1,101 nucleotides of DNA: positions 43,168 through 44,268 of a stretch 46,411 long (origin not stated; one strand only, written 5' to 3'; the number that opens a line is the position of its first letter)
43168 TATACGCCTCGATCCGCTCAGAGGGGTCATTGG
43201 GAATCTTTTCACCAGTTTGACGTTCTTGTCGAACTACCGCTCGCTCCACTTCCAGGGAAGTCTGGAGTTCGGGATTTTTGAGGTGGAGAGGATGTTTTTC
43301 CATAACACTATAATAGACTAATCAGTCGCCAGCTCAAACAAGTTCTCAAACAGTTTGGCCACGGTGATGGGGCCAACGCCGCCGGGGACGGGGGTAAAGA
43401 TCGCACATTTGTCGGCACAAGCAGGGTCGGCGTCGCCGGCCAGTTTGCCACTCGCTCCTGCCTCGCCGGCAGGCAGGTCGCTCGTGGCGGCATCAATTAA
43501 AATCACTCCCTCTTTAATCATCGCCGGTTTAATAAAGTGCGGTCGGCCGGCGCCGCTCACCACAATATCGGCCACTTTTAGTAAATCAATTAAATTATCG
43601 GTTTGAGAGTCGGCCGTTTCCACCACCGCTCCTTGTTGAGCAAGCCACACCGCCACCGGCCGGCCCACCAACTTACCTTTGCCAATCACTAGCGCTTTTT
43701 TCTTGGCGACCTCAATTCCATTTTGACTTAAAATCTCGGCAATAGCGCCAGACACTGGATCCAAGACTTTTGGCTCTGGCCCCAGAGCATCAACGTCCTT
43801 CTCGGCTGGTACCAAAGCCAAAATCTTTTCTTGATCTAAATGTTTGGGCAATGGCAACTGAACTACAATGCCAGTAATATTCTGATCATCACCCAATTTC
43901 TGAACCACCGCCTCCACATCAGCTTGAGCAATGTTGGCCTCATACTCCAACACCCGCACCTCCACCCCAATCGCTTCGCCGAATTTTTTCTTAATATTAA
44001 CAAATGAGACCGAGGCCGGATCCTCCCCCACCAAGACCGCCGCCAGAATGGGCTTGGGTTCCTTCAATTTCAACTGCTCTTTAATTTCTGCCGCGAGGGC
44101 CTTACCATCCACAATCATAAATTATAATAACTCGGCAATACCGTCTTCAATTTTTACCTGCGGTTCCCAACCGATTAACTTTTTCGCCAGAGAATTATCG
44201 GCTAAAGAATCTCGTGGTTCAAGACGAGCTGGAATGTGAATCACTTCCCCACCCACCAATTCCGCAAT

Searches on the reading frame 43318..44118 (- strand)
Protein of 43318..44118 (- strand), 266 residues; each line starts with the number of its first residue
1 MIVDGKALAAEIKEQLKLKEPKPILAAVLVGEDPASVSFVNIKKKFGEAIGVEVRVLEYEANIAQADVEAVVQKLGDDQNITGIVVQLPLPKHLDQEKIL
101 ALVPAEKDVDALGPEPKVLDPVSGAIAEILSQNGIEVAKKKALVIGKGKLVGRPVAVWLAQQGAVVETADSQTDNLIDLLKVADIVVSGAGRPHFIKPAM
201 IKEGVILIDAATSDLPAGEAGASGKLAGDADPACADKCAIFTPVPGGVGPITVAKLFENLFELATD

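Call 17: search_protein_families(library=pfam, proteins=[window:43318-44118:-])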
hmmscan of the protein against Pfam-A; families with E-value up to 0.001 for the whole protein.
window:43318-44118:- (266 aa): 2 families
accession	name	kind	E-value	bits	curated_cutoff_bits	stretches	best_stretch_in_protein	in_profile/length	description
PF02882.25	THF_DHG_CYH_C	-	1e-39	135.9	27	1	117-264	14-156/160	Tetrahydrofolate dehydrogenase/cyclohydrolase, NAD(P)-binding domain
PF00763.28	THF_DHG_CYH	-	2.7e-29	102.2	32.8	1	4-110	2-115/115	Tetrahydrofolate dehydrogenase/cyclohydrolase, catalytic domain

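Call 18: search_solved_structures(query=window:43318-44118:-, show_alignments=3)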
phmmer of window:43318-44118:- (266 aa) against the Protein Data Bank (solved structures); distinct sequences matched with E-value up to 0.001: 27.
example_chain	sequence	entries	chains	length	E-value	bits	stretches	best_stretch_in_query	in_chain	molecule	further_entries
4a26_A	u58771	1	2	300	7.8e-44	153.8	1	2-262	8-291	PUTATIVE C-1-TETRAHYDROFOLATE SYNTHASE, CYTOPLASMIC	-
8wfc_A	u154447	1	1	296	9.2e-43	150.3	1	7-260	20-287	Bifunctional protein FolD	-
3p2o_A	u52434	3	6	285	1.3e-41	146.6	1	2-263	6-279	Bifunctional protein folD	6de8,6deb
6ape_A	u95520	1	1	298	1.7e-41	146.2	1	2-260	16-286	Bifunctional protein FolD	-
4a5o_A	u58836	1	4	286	1.6e-40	142.9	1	2-263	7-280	BIFUNCTIONAL PROTEIN FOLD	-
6v6y_A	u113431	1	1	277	4.4e-40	141.5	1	6-264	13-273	Bifunctional protein FolD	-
3l07_A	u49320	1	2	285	3.8e-39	138.4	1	2-264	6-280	Bifunctional protein folD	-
4cjx_A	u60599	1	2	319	6.2e-38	134.5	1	3-261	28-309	C-1-TETRAHYDROFOLATE SYNTHASE, CYTOPLASMIC, PUTATIVE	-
9is9_A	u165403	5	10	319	1.5e-36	130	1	10-261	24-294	Bifunctional methylenetetrahydrofolate dehydrogenase/cyclohydrolase, mitochondrial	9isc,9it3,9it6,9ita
6jib_A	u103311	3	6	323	1.6e-36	129.9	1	10-261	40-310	Bifunctional methylenetetrahydrofolate dehydrogenase/cyclohydrolase, mitochondrial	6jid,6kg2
7ehj_A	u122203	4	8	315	1.7e-36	129.8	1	10-261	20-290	Bifunctional methylenetetrahydrofolate dehydrogenase/cyclohydrolase, mitochondrial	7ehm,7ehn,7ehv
5tc4_A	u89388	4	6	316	1.7e-36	129.8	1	10-261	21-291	Bifunctional methylenetetrahydrofolate dehydrogenase/cyclohydrolase, mitochondrial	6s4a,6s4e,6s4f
5zf1_A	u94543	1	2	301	2e-35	126.2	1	2-264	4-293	5,10-methylenetetrahydrofolate dehydrogenase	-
4b4u_A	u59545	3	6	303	2.7e-35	125.8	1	1-264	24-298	BIFUNCTIONAL PROTEIN FOLD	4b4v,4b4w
1b0a_A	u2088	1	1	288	1.8e-34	123.1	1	2-262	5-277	PROTEIN (FOLD BIFUNCTIONAL PROTEIN)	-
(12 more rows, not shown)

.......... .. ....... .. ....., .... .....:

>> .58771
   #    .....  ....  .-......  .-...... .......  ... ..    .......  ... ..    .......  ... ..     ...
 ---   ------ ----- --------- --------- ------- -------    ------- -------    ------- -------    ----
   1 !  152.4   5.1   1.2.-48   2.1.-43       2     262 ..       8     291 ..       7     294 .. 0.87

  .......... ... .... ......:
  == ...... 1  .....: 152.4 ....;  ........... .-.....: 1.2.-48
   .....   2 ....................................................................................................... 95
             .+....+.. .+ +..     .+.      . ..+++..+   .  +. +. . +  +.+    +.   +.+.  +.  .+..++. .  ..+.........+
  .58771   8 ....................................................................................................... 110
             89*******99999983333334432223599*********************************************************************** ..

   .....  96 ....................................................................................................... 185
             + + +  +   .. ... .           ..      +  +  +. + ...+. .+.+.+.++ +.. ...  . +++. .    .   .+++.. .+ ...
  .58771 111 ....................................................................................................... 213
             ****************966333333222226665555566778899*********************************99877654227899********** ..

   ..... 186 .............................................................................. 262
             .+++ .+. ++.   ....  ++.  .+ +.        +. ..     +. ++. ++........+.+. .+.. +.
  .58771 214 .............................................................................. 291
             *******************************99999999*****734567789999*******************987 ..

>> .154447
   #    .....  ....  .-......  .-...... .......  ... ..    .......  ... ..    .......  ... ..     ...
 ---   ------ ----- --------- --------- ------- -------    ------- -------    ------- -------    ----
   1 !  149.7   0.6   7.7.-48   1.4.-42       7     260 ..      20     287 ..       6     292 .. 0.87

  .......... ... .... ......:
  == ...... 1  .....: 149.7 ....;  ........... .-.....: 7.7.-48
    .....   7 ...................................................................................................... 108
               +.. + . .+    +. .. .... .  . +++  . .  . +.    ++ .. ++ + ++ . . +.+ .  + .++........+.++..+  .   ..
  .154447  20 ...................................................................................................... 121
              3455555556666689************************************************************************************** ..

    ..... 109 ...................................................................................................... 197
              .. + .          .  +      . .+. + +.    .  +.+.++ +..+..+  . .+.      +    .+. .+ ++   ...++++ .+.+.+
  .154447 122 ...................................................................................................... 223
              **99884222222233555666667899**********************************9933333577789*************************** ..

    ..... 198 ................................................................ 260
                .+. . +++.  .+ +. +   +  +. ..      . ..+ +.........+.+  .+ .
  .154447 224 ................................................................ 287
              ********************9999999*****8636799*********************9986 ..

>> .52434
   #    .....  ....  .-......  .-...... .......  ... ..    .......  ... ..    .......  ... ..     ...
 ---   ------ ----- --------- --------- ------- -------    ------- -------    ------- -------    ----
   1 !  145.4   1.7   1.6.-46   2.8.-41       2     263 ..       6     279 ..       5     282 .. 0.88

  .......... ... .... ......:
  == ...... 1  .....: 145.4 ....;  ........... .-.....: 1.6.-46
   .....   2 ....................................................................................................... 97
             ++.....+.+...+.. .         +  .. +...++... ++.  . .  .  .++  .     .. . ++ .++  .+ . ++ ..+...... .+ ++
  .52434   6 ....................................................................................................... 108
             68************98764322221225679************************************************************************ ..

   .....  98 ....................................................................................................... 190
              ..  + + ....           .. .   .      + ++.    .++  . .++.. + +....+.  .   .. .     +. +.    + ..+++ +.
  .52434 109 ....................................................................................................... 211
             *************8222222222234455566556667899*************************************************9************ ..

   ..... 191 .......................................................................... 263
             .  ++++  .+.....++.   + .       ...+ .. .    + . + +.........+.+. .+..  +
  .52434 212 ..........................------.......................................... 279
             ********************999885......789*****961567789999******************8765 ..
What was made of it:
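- Some distant FolD enzymes have a loop of the same length at this position (4a26, 8wfc; call 18).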

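Call 19: find_homologous_proteins(query=window:43318-44118:-, max_evalue=1e-20)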
Query window:43318-44118:- (266 aa): 7982 proteins with E <= 1e-20 among 8000 candidates; the best 120 are listed.
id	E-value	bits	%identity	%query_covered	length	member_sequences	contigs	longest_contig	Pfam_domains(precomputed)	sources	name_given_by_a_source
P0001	2.1e-160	551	100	100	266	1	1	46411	PF02882.26,PF00763.29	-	-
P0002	2.6e-109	383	69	99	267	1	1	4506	PF02882.26,PF00763.29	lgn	-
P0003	1.9e-102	361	66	99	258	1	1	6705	PF02882.26,PF00763.29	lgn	-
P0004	1.5e-96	341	64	99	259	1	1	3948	PF02882.26,PF00763.29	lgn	-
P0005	1.6e-90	322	55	100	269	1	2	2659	PF02882.26,PF00763.29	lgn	-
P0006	1.5e-87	312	59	99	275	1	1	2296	PF02882.26,PF00763.29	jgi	jgi:methylenetetrahydrofolate dehydrogenase (NADP+)/methenyltetrahydrofolate cyclohydrolase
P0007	6.4e-86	307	57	100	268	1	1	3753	PF02882.26,PF00763.29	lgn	-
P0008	1.3e-85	306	58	99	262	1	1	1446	PF02882.26,PF00763.29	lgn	-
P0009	2.2e-85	305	56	99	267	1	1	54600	PF02882.26,PF00763.29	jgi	-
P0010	2.1e-84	302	56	99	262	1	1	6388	PF02882.26,PF00763.29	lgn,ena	-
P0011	3.0e-83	298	58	99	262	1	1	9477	PF02882.26,PF00763.29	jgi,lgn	-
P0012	5.7e-83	297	56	100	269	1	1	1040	PF02882.26,PF00763.29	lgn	-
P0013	1.1e-82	296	53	100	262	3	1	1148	PF02882.26,PF00763.29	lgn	-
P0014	1.1e-82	296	58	99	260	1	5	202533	PF02882.26,PF00763.29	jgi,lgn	jgi:methylenetetrahydrofolate dehydrogenase (NADP+)/methenyltetrahydrofolate cyclohydrolase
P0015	2.6e-82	295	55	99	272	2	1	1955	PF02882.26,PF00763.29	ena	-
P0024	1.8e-80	289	56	99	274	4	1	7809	PF02882.26,PF00763.29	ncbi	-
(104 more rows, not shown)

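Call 27: find_encoding_contigs(protein=P0002, flank=10000, max_places=2)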
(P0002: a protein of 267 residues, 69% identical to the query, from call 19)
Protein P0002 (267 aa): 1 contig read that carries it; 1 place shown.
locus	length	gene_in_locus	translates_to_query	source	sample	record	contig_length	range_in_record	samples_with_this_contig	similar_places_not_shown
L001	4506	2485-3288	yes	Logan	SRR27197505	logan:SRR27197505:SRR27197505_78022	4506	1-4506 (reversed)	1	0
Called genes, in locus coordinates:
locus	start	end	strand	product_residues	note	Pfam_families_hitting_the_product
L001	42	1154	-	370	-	PF13439:Glyco_transf_4, PF13477:Glyco_trans_4_2, PF13579:Glyco_trans_4_4, PF20706:GT4-conflict, PF00534:Glycos_transf_1, PF13692:Glyco_trans_1_4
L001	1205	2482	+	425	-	PF13727:CoA_binding_3 (weak), PF02397:Bac_transf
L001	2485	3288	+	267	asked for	PF00763:THF_DHG_CYH, PF02882:THF_DHG_CYH_C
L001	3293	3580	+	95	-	-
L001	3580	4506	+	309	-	?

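Call 28: find_encoding_contigs(protein=P0005, flank=10000, max_places=2)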
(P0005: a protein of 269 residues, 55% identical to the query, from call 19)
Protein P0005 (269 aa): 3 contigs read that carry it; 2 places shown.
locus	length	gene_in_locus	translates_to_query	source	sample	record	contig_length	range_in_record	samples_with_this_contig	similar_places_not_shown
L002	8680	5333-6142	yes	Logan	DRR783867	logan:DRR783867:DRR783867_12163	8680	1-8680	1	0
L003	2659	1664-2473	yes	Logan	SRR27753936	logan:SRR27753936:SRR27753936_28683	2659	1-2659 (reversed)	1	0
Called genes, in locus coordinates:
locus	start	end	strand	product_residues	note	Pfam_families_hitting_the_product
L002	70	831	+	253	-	-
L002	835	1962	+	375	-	PF01098:FTSW_RODA_SPOVE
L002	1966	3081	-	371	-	PF13477:Glyco_trans_4_2, PF13439:Glyco_transf_4, PF13579:Glyco_trans_4_4, PF20706:GT4-conflict, PF00534:Glycos_transf_1, PF13692:Glyco_trans_1_4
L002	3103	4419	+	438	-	PF02397:Bac_transf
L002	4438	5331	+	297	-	PF01073:3Beta_HSD, PF01370:Epimerase, PF02719:Polysacc_synt_2, PF04321:RmlD_sub_bind, PF05368:NmrA, PF07993:NAD_binding_4 (faint), PF13460:NAD_binding_10, PF16363:GDP_Man_Dehyd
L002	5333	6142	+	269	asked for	PF00763:THF_DHG_CYH, PF02882:THF_DHG_CYH_C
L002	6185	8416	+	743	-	PF07602:DUF1565 (weak), PF22842:Pel9A-like_beta_helix, PF13290:CHB_HEX_C_1 (faint)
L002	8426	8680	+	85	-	?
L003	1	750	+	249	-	?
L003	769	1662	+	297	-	PF01073:3Beta_HSD, PF01370:Epimerase, PF02719:Polysacc_synt_2, PF04321:RmlD_sub_bind, PF05368:NmrA, PF07993:NAD_binding_4 (faint), PF13460:NAD_binding_10, PF16363:GDP_Man_Dehyd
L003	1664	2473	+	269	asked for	PF00763:THF_DHG_CYH, PF02882:THF_DHG_CYH_C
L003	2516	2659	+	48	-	?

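Call 29: find_encoding_contigs(protein=P0009, flank=10000, max_places=2)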
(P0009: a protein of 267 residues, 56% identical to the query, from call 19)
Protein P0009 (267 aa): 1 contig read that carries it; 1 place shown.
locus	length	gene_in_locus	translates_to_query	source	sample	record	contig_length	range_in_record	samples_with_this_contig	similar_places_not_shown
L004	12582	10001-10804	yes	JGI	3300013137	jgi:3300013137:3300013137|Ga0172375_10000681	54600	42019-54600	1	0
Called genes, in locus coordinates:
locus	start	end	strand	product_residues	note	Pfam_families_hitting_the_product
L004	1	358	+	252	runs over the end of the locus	-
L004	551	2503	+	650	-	-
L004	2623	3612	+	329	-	PF00932:LTD (faint)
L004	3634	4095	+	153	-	-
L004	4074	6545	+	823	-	-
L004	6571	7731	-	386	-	PF13477:Glyco_trans_4_2 (weak), PF13439:Glyco_transf_4, PF13579:Glyco_trans_4_4, PF00534:Glycos_transf_1, PF13692:Glyco_trans_1_4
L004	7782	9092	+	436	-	PF02397:Bac_transf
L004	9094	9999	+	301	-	PF01073:3Beta_HSD, PF01370:Epimerase, PF02719:Polysacc_synt_2, PF04321:RmlD_sub_bind, PF05368:NmrA (weak), PF13460:NAD_binding_10, PF16363:GDP_Man_Dehyd, PF07993:NAD_binding_4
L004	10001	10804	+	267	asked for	PF00763:THF_DHG_CYH, PF02882:THF_DHG_CYH_C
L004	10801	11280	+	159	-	PF01569:PAP2, PF22778:VCPO_2nd (faint)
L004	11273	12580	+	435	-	PF21760:SecD_1st, PF22599:SecDF_P1_head, PF03176:MMPL, PF02355:SecD_SecF_C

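Call 30: find_encoding_contigs(protein=P0006, flank=10000, max_places=2)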
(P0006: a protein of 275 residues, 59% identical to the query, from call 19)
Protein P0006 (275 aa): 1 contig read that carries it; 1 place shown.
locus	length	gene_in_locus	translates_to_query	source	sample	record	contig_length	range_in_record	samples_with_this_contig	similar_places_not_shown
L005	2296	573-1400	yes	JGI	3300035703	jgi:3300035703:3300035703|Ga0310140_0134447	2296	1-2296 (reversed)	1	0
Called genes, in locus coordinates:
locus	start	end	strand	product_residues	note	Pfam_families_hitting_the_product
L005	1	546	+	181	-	?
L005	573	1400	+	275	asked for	PF00763:THF_DHG_CYH, PF02882:THF_DHG_CYH_C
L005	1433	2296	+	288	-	?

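Call 31: find_encoding_contigs(protein=P0012, flank=10000, max_places=2)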
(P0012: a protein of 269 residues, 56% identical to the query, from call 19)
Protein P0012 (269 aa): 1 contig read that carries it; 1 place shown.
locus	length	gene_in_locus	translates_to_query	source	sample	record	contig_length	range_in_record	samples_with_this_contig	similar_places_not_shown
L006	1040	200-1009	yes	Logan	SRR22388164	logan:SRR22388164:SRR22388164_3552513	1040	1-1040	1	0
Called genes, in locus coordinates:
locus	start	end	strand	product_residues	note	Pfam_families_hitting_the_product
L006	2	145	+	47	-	?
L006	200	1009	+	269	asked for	PF00763:THF_DHG_CYH, PF02882:THF_DHG_CYH_C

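Call 32: find_encoding_contigs(protein=P0013, flank=10000, max_places=2)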
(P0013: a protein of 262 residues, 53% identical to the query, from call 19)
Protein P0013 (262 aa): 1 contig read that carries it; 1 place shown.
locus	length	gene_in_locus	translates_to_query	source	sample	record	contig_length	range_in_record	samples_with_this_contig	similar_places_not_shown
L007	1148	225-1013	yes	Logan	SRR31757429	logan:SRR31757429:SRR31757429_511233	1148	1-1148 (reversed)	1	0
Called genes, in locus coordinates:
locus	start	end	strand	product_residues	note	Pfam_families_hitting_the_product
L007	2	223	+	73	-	?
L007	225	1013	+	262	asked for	PF00763:THF_DHG_CYH, PF02882:THF_DHG_CYH_C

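Call 33: find_encoding_contigs(protein=P0024, flank=10000, max_places=2)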
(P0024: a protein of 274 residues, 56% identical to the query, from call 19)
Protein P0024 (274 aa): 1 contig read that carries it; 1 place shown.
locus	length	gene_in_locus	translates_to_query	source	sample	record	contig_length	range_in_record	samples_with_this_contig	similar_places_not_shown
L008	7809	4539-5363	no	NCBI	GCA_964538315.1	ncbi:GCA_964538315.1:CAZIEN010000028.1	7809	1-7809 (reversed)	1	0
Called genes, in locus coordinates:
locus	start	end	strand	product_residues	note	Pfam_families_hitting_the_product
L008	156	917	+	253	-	-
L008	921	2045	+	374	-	PF01098:FTSW_RODA_SPOVE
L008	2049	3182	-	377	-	PF13477:Glyco_trans_4_2, PF13439:Glyco_transf_4, PF13579:Glyco_trans_4_4, PF20706:GT4-conflict (weak), PF00534:Glycos_transf_1, PF13692:Glyco_trans_1_4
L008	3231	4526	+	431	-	PF02397:Bac_transf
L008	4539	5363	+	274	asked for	PF00763:THF_DHG_CYH, PF02882:THF_DHG_CYH_C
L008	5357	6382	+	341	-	-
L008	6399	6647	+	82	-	-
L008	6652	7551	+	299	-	PF07549:Sec_GG, PF02355:SecD_SecF_C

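Call 60: predict_structure(alignment_id=A1)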
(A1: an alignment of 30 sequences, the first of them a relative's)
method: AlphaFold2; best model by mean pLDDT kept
length: 266 residues; sequences in the alignment: 30
mean_pLDDT: 91.8   pTM: 0.88
mean pLDDT of the five models: 91.8, 91.5, 91.3, 89.9, 89.1
residues with pLDDT >= 90: 210; 70-90: 40; 50-70: 8; < 50: 8
segments of 3 or more residues with pLDDT < 50: 216-223
pLDDT, mean of each block of 10 residues (from residue 1): 93 97 98 89 97 98 98 98 96 96 97 92 96 96 90 92 96 94 96 92 96 53 66 95 82 97 91
secondary structure, 60 per line:
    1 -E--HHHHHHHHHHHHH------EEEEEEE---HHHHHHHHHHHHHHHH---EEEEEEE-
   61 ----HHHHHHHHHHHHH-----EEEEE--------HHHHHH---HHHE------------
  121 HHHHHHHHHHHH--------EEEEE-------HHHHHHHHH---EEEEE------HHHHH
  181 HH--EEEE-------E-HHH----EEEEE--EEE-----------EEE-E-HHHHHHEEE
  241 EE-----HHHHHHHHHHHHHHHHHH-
elements in order: H5-17 E24-30 H34-49 E53-59 H65-77 E83-87 H96-101 H121-132 E141-145 H153-161 E165-169 H176-182 E185-188 E205-209 E212-214 E226-228 H232-237 E238-242 H248-265
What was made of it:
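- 43457..43477 (-): Copy 3 of E21 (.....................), identical to the consensus. It encodes (D)LPAGEAG in FolD. Residues 216-223 are the only stretch with pLDDT below 50 in a model with mean pLDDT 91.8, at a β-hairpin tip (call 60).
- The FolD insert is the only stretch with pLDDT below 50 (call 60).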
